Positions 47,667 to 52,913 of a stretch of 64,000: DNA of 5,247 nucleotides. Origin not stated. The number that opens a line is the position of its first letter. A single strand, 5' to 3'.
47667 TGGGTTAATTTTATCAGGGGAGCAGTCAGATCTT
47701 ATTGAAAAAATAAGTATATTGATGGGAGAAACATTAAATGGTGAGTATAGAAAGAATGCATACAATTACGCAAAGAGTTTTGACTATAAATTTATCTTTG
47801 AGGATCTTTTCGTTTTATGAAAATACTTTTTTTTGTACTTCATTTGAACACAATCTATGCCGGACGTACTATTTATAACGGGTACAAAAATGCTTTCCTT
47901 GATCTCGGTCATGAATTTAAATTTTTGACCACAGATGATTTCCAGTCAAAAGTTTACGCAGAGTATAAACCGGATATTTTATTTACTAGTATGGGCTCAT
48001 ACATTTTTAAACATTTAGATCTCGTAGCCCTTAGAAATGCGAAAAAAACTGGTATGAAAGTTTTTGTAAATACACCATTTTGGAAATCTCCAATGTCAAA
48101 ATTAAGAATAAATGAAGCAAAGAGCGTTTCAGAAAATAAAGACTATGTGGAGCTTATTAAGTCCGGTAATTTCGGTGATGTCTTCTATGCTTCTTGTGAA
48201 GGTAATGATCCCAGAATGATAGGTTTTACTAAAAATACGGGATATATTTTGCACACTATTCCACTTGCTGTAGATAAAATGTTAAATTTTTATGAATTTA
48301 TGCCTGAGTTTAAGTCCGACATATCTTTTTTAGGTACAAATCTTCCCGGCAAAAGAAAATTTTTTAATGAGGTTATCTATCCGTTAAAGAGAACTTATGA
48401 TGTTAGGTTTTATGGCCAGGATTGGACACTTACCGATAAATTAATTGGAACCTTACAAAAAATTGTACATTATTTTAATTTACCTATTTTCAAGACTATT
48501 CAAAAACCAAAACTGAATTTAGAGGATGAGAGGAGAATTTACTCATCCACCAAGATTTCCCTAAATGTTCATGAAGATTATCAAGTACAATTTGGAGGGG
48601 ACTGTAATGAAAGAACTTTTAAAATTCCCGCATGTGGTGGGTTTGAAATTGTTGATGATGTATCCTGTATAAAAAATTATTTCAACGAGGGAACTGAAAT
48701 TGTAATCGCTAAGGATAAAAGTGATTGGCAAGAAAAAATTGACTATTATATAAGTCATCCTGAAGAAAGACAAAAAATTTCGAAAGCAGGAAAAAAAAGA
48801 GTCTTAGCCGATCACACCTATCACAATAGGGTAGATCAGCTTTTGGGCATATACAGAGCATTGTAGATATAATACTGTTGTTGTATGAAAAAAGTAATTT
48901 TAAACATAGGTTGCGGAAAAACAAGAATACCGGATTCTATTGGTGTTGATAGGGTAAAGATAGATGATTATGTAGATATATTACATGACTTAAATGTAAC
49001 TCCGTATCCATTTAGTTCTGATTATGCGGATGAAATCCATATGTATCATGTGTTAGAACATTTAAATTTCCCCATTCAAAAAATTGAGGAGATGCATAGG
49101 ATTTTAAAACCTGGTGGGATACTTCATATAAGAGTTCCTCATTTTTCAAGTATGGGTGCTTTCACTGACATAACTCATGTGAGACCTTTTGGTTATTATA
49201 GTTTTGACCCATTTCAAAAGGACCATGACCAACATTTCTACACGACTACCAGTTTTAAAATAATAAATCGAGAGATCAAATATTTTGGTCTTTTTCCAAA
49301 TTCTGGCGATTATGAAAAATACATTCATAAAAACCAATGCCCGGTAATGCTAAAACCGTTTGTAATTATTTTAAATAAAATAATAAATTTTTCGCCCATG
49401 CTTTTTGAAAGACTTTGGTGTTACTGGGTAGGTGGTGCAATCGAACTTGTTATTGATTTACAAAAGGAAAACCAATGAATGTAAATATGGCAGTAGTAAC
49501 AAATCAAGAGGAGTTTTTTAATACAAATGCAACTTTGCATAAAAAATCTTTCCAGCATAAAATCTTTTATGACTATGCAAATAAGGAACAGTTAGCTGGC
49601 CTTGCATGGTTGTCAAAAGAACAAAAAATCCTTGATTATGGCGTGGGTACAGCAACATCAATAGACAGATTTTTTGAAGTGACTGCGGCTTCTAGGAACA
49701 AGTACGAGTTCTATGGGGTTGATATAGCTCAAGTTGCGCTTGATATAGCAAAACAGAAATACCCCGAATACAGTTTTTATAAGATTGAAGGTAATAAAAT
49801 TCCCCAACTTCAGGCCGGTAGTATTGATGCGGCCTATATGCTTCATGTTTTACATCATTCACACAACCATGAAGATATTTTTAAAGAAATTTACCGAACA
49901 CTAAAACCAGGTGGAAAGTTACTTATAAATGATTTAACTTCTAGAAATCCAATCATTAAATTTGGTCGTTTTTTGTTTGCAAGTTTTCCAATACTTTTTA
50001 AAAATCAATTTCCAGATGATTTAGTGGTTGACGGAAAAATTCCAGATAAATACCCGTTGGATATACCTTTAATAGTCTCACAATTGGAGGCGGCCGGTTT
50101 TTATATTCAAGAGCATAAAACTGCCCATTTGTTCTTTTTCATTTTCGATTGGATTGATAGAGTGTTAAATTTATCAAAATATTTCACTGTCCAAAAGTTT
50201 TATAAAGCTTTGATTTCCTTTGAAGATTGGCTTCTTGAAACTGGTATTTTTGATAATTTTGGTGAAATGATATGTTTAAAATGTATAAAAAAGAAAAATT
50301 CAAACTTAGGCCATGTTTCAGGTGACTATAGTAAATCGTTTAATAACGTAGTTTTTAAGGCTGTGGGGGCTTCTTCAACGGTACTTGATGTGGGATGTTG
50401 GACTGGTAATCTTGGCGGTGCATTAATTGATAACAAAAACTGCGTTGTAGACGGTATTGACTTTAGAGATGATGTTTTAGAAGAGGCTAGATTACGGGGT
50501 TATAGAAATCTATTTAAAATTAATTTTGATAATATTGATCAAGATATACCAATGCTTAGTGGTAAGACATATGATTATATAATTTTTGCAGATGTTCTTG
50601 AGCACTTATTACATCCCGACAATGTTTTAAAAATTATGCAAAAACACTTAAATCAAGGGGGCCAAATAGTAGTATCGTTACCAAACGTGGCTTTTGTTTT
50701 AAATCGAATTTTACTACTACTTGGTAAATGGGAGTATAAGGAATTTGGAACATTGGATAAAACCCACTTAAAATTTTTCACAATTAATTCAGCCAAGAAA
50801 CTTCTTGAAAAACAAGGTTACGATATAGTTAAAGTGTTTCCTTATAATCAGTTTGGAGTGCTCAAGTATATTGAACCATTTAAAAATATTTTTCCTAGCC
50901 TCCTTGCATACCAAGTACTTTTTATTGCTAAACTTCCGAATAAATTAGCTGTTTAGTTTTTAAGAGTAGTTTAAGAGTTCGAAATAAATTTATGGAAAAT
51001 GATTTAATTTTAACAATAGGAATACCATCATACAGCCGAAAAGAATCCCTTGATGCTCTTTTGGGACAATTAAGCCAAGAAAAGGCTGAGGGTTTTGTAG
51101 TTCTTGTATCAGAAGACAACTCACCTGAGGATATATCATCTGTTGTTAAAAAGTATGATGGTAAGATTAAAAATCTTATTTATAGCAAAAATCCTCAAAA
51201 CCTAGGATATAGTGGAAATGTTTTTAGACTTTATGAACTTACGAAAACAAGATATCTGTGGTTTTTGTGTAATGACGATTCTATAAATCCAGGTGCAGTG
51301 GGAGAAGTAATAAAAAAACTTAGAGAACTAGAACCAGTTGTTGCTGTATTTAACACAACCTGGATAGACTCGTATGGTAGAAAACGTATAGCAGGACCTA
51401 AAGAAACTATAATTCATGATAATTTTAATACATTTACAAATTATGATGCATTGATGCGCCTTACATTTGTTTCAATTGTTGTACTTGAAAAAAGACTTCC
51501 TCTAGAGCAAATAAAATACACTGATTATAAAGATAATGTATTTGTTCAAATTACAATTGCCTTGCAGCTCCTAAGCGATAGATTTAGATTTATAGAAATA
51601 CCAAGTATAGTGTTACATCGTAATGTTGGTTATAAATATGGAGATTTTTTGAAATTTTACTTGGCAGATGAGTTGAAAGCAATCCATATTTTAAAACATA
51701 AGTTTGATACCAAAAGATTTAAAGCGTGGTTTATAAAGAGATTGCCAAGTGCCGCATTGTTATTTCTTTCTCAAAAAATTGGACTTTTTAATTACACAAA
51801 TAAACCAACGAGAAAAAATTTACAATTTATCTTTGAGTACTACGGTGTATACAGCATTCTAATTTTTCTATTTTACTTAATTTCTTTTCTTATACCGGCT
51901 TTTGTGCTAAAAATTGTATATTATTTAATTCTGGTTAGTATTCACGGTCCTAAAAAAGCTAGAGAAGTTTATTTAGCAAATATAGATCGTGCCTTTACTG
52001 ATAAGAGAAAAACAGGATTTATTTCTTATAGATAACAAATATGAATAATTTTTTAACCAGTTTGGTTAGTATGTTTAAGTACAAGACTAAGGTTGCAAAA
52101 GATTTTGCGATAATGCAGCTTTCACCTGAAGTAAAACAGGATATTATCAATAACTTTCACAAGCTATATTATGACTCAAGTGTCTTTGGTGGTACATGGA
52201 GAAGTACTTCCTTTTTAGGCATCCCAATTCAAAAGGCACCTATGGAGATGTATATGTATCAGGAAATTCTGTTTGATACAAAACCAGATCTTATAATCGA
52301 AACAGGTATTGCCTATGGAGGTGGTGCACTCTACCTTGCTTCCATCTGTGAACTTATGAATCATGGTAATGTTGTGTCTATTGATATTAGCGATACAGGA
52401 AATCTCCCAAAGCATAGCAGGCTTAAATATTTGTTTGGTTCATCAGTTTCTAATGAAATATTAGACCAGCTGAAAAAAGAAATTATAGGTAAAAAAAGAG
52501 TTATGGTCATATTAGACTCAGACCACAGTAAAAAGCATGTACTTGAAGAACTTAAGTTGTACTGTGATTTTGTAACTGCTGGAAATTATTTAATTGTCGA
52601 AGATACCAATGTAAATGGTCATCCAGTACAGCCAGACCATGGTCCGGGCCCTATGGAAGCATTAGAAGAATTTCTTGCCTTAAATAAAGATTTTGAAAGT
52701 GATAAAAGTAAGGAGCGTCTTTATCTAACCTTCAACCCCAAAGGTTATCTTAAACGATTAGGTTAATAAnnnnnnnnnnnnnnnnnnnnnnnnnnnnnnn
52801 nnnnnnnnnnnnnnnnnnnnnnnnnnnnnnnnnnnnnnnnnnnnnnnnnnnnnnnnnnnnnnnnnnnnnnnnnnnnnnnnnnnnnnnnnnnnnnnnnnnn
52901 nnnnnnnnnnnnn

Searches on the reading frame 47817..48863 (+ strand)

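Call 19: search_protein_families(library=pfam, proteins=[window:47817-48863:+], max_evalue=0.01)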
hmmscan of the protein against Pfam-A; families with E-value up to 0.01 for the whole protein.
window:47817-48863:+ (349 aa): 1 family
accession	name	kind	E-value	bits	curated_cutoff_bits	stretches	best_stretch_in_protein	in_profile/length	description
PF13524.12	Glyco_trans_1_2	-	1.8e-31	109.5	25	1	186-343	5-143/144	Glycosyl transferase-like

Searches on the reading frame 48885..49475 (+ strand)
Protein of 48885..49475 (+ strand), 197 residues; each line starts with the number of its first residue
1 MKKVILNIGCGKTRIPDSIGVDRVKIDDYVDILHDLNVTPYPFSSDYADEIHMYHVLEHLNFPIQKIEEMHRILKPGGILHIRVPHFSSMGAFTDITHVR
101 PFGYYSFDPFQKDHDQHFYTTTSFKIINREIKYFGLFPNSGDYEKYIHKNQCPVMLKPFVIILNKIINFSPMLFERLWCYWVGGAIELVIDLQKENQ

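Call 19: search_protein_families(library=pfam, proteins=[window:48885-49475:+], max_evalue=0.01)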
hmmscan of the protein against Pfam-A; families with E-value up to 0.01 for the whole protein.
window:48885-49475:+ (197 aa): 6 families
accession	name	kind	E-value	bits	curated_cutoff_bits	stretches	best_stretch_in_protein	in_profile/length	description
PF08241.18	Methyltransf_11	-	1.6e-07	32.3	21.2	1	35-81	48-94/95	Methyltransferase domain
PF13489.12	Methyltransf_23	-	3.5e-07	30.6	27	1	17-89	38-125/164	Methyltransferase domain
PF08242.18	Methyltransf_12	-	0.00037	21.6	30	1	41-80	64-98/98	Methyltransferase domain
PF13649.12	Methyltransf_25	-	0.0023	19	27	0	37-78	54-97/97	Methyltransferase domain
PF05148.21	Methyltransf_8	-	0.0024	18.2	27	1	3-93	74-169/219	Hypothetical methyltransferase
PF13847.12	Methyltransf_31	-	0.0082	16.3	27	0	43-86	70-113/145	Methyltransferase domain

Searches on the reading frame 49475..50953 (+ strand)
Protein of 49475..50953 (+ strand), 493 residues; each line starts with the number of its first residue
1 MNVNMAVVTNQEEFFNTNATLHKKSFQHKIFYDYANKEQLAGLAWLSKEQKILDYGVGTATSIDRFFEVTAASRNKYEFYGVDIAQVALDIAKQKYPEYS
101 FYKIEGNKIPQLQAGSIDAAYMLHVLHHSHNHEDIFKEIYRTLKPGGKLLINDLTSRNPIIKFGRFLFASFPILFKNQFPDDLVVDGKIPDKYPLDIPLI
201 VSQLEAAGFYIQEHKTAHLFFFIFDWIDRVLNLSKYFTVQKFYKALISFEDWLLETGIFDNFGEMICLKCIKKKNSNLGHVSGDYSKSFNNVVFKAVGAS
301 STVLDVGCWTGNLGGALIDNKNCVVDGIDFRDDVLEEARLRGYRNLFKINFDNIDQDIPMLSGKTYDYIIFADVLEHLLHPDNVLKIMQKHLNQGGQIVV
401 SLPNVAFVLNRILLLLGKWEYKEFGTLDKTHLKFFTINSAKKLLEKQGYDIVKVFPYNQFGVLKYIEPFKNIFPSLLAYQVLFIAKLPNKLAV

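Call 4: search_protein_families(library=pfam, proteins=[window:49475-50953:+], max_evalue=1)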
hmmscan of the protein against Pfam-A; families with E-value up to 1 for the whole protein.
window:49475-50953:+ (493 aa): 15 families
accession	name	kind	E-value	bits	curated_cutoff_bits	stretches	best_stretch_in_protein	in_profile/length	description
PF13489.12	Methyltransf_23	-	3e-31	108.8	27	2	299-453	22-163/164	Methyltransferase domain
PF08242.18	Methyltransf_12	-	9.4e-28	97.3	30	2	304-397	1-97/98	Methyltransferase domain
PF08241.18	Methyltransf_11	-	7.7e-26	91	21.2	2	53-151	1-95/95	Methyltransferase domain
PF13847.12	Methyltransf_31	-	1.8e-25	89.7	27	2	301-404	5-113/145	Methyltransferase domain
PF13649.12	Methyltransf_25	-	1e-24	87.4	27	2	52-147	1-97/97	Methyltransferase domain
PF01209.24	Ubie_methyltran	-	1.8e-12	47.6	20.1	2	47-154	46-154/233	ubiE/COQ5 methyltransferase family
PF07021.18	MetW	-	1.7e-11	44.6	21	1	292-416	6-123/193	Methionine biosynthesis protein MetW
PF20922.3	Anamorsin_N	-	4e-05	23.8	27.1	1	112-156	47-92/163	Anamorsin, N-terminal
PF13578.12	Methyltransf_24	-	0.0015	19.8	26.3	0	306-400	3-102/105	Methyltransferase domain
PF05148.21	Methyltransf_8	-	0.0033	17.8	27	1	109-161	116-166/219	Hypothetical methyltransferase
PF16803.11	DRE2_N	-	0.0098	16.6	23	0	352-404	37-93/130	Fe-S cluster assembly protein DRE2 N-terminus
PF05175.20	MTS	-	0.014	15.4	23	1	299-371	31-104/170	Methyltransferase small domain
PF06325.19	PrmA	-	0.027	14.4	22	0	299-401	161-259/296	Ribosomal protein L11 methyltransferase (PrmA)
PF00891.24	Methyltransf_2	-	0.039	13.7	22.3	1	81-152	91-165/210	O-methyltransferase domain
PF03141.22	Methyltransf_29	-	0.17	10.9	23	0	120-155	434-469/506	Putative S-adenosyl-L-methionine-dependent methyltransferase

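Call 5: search_protein_families(library=ncbifam, proteins=[window:49475-50953:+], max_evalue=1)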
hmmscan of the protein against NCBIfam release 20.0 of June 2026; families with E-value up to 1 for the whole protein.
window:49475-50953:+ (493 aa): 40 families (the best 25 are shown)
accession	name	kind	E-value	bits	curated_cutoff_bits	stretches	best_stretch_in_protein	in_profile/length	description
NF045667.1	MTase_DVU1556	equivalog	1.3e-22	80.3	155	2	38-159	12-127/213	DVU_1556 family methyltransferase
TIGR01983.1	UbiG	equivalog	7.6e-20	71.2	102.95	2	299-404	49-155/228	bifunctional 2-polyprenyl-6-hydroxyphenol methylase/3-demethylubiquinol 3-O-methyltransferase UbiG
NF001244.0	PRK00216.1-5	equivalog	5.5e-17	61.8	216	2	46-158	46-160/236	bifunctional demethylmenaquinone methyltransferase/2-methoxy-6-polyprenyl-1,4-benzoquinol methylase UbiE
NF043040.1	corrin_prot_MT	hypoth_equivalog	1.4e-16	60.5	180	2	287-401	29-148/216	corrinoid protein-associated methyltransferase CpaM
TIGR02081.1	metW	equivalog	3.6e-16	59.3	189.5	1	292-453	6-164/194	methionine biosynthesis protein MetW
TIGR01934.1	MenG_MenH_UbiE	subfamily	8.2e-15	54.7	158.35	2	37-158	28-148/223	ubiquinone/menaquinone biosynthesis methyltransferase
TIGR02072.1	BioC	equivalog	1e-13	51.7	184.95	2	48-156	34-137/244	malonyl-ACP O-methyltransferase BioC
NF001243.0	PRK00216.1-4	equivalog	1.9e-11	43.8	235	2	297-462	45-225/237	demethylmenaquinone methyltransferase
TIGR02752.1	MenG_heptapren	equivalog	9.2e-11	41.7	419.85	2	296-458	42-220/231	demethylmenaquinone methyltransferase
NF008823.0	PRK11873.1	subfamily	2.3e-10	40.4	263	1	43-159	72-189/272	arsenite methyltransferase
NF047649.1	MTase_UXPK_star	exception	4e-10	39.2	460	2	298-401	76-182/283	methyltransferase/UXPK-star double selenoprotein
NF041537.1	ArsM_AhpD_UU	exception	7e-09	34.9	510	2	48-154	76-183/345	arsenite methyltransferase/AhpD domain selenoprotein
NF041536.1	ArsM_DUF2284_UU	exception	3.5e-08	32.2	575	2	46-155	74-184/459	arsenite methyltransferase/DUF2284 domain selenoprotein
NF002463.0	PRK01683.1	equivalog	3.8e-08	33.2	297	2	46-151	29-128/258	trans-aconitate 2-methyltransferase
TIGR02021.1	BchM-ChlM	equivalog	1.2e-07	31.4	158.9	1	300-418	55-170/218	magnesium protoporphyrin IX methyltransferase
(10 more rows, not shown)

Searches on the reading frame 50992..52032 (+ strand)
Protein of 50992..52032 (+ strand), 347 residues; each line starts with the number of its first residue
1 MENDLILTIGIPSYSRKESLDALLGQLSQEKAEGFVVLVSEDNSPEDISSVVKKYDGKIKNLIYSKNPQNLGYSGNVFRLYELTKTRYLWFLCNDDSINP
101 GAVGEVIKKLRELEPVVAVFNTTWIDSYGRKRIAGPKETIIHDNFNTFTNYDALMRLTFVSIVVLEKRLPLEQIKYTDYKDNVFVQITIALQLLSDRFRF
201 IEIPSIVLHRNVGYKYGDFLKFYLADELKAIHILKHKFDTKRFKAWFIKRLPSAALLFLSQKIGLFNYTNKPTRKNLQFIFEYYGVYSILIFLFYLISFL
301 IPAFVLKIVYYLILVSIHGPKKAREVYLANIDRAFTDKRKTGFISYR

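Call 4: search_protein_families(library=pfam, proteins=[window:50992-52032:+], max_evalue=1)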
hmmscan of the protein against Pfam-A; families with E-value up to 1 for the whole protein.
window:50992-52032:+ (347 aa): 1 family
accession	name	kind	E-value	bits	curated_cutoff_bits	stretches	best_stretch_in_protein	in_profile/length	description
PF00535.33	Glycos_transf_2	-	2.9e-13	50.5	23.3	1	8-132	1-125/168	Glycosyl transferase family 2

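Call 5: search_protein_families(library=ncbifam, proteins=[window:50992-52032:+], max_evalue=1)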
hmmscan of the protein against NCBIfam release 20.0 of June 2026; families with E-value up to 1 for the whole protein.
window:50992-52032:+ (347 aa): 7 families
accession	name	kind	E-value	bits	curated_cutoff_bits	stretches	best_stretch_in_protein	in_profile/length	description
TIGR04440.1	glyco_TIGR04440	domain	2.1e-07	30.9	70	1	7-112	2-108/215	TIGR00180 family glycosyltransferase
NF050050.1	ProtGlycPglI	equivalog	6.1e-07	29.1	500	1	7-112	4-110/306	GalNAc(5)-diNAcBac-PP-undecaprenol beta-1,3-glucosyltransferase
NF007482.0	PRK10073.1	equivalog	0.00048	19.2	423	1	4-126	5-126/334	glycosyltransferase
NF041875.1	EPS_EpsD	equivalog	0.0053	16.2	370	1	9-89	3-83/325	exopolysaccharide biosynthesis glycosyltransferase EpsD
NF038302.1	EPS_HpsE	equivalog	0.019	13.9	300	1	7-62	3-64/307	hormogonium polysaccharide biosynthesis glycosyltransferase HpsE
NF047683.1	TeichurnBiosyTuaG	equivalog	0.024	14.3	400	1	6-129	7-130/252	teichuronic acid biosynthesis protein TuaG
TIGR03937.1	PgaC_IcaA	equivalog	0.07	12.1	422.3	1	7-119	47-159/407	poly-beta-1,6-N-acetyl-D-glucosamine synthase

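Call 46: search_solved_structures(query=window:50992-52032:+, max_evalue=1)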
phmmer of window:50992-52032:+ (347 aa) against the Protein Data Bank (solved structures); distinct sequences matched with E-value up to 1: 5.
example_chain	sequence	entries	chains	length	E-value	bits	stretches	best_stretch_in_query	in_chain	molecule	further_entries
2z87_A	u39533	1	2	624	0.00024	23.7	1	7-104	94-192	Chondroitin synthase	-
2z86_A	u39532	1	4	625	0.00024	23.7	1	7-104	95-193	Chondroitin synthase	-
5hea_A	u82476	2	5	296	0.077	15.4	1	1-100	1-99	Putative glycosyltransferase (GalT1)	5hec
7kh1_A7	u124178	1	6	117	0.16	14.4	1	107-183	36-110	tail sheath initiator protein, gp15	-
9jma_A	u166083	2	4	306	0.87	12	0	6-105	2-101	GalNAc(5)-diNAcBac-PP-undecaprenol beta-1,3-glucosyltransferase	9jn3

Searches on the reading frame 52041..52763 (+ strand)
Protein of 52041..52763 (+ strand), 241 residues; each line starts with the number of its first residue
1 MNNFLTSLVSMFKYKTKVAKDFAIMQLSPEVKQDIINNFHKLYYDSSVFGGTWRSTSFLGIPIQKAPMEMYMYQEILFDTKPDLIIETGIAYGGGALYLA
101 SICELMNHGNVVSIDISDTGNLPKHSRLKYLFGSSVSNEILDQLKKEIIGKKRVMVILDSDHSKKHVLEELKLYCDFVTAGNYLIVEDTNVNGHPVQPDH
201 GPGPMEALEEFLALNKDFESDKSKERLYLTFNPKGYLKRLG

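Call 4: search_protein_families(library=pfam, proteins=[window:52041-52763:+], max_evalue=1)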
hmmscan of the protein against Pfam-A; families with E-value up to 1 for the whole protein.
window:52041-52763:+ (241 aa): 2 families
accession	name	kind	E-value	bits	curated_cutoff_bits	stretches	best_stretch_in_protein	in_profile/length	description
PF04989.18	RMNT_CmcI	-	1.8e-60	204.7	23.2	1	53-239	4-205/206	Rhamnosyl O-methyltransferase/CmcI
PF13578.12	Methyltransf_24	-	2.4e-05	25.6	26.3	1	86-189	1-105/105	Methyltransferase domain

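Call 5: search_protein_families(library=ncbifam, proteins=[window:52041-52763:+], max_evalue=1)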
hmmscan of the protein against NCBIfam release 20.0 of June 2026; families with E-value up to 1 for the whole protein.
window:52041-52763:+ (241 aa): 2 families
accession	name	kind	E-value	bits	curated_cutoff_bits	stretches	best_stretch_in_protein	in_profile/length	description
NF045824.1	RhmsylMtase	equivalog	9.1e-50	169.2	400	1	32-239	15-225/226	rhamnosyl O-methyltransferase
NF004809.0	PRK06156.1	equivalog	0.16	10.8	438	1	119-220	287-391/573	dipeptidase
